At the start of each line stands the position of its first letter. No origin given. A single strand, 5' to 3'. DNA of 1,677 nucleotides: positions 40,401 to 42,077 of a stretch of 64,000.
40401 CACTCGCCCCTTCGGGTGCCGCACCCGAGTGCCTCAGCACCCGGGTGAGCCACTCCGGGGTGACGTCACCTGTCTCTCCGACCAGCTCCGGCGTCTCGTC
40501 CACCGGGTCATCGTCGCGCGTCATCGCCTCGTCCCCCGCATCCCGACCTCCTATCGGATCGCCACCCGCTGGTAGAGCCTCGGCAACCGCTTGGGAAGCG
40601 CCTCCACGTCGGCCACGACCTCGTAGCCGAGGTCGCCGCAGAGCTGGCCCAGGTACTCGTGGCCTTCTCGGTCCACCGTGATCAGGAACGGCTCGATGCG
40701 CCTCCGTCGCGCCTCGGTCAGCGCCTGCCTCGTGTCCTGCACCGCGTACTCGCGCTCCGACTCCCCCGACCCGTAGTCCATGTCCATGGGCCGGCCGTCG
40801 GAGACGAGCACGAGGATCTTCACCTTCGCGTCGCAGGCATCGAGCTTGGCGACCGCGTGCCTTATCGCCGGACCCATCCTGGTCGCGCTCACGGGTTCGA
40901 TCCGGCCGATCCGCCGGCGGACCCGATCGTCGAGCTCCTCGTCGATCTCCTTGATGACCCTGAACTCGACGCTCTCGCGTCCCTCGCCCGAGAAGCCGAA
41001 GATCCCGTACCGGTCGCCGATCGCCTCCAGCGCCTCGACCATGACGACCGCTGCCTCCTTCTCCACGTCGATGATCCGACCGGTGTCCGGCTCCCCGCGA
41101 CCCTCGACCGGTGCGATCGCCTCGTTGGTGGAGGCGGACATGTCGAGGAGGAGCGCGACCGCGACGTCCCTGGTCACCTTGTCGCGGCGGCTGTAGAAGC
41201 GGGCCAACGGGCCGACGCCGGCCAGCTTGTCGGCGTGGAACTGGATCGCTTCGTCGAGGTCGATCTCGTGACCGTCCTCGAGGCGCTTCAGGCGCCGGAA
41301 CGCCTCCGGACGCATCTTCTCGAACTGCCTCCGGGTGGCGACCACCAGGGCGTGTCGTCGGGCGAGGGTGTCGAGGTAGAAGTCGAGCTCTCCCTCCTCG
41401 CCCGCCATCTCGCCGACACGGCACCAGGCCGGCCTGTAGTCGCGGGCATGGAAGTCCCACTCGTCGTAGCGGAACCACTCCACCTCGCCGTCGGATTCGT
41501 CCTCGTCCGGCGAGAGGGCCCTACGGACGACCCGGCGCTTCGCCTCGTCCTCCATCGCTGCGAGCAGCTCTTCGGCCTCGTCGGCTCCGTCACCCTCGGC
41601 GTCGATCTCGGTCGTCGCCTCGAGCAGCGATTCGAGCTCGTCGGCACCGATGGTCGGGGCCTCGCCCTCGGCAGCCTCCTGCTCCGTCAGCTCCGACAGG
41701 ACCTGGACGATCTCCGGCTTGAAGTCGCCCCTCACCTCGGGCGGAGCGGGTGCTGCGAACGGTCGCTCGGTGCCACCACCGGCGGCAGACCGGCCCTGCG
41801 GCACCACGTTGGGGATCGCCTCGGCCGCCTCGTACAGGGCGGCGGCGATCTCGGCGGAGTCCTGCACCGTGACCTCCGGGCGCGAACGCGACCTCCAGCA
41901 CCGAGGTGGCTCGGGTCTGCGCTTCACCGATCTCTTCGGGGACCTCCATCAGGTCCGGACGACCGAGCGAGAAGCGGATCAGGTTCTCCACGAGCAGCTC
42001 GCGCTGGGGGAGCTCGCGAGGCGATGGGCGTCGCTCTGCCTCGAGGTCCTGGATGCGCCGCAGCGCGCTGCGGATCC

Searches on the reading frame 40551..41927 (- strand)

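Call 4: search_protein_families(library=pfam, proteins=[window:40551-41927:-], max_evalue=0.01)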
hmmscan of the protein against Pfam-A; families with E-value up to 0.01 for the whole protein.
window:40551-41927:- (458 aa): 1 family
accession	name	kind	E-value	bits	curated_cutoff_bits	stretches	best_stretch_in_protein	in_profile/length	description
PF00092.34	VWA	-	7.2e-07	30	23.8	1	282-432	13-153/174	von Willebrand factor type A domain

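Call 8: search_protein_families(library=ncbifam, proteins=[window:40551-41927:-], max_evalue=0.01)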
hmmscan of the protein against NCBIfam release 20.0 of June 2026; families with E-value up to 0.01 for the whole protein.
window:40551-41927:- (458 aa): 0 families
